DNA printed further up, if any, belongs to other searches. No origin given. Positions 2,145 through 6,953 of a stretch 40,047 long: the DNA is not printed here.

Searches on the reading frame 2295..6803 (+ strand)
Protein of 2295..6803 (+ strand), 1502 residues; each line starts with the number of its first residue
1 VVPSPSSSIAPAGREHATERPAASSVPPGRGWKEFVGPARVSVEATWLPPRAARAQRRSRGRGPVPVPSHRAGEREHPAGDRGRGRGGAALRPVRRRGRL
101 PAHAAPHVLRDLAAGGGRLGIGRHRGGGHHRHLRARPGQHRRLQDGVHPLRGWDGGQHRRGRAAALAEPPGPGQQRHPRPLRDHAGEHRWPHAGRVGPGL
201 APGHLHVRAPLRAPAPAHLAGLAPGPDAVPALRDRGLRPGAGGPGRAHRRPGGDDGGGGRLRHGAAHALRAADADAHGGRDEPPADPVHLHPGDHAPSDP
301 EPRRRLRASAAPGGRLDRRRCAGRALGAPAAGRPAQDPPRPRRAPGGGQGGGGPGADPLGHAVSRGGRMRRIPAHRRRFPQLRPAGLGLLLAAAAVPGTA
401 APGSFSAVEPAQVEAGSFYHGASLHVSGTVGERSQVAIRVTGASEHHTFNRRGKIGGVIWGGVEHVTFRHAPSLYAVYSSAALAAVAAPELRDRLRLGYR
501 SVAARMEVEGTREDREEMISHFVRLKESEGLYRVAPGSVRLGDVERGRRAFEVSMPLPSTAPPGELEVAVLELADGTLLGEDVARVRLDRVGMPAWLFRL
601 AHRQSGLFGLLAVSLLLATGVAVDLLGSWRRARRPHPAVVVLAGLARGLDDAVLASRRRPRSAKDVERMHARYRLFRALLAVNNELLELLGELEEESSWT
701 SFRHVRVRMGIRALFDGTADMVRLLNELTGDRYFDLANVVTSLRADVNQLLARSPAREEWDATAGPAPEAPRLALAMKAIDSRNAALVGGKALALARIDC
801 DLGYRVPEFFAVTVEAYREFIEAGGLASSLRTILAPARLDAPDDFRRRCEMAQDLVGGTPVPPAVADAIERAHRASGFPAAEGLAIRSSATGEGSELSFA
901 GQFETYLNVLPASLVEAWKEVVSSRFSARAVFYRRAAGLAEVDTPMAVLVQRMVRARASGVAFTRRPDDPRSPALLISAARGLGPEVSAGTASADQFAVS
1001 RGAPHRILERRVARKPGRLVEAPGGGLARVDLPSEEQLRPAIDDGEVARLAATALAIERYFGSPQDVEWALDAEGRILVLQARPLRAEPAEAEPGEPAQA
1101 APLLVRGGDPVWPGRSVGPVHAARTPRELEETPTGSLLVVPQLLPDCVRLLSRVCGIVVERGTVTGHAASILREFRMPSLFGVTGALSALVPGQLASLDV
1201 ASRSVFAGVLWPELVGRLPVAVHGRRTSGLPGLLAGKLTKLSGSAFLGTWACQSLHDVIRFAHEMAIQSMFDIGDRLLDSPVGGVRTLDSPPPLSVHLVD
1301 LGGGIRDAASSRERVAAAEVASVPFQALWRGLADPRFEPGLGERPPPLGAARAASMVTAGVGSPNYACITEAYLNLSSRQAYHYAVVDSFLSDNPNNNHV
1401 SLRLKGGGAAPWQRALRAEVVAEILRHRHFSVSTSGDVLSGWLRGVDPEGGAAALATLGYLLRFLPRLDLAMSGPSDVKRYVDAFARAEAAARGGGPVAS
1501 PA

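Call 72: search_protein_families(library=pfam, proteins=[window:2295-6803:+], max_evalue=0.0001)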
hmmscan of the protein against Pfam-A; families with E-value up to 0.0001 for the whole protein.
window:2295-6803:+ (1502 aa): 3 families
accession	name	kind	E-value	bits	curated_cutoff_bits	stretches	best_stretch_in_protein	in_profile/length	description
PF01326.24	PPDK_N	-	1.3e-73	248.6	27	1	786-1093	2-317/328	Pyruvate phosphate dikinase, AMP/ATP-binding domain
PF09608.15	Alph_Pro_TM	-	8.8e-42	143.9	24.5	1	409-625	7-223/227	Putative transmembrane protein (Alph_Pro_TM)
PF00391.29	PEP-utilizers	-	5.5e-12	45.6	23.1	1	1133-1201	2-70/72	PEP-utilising enzyme, mobile domain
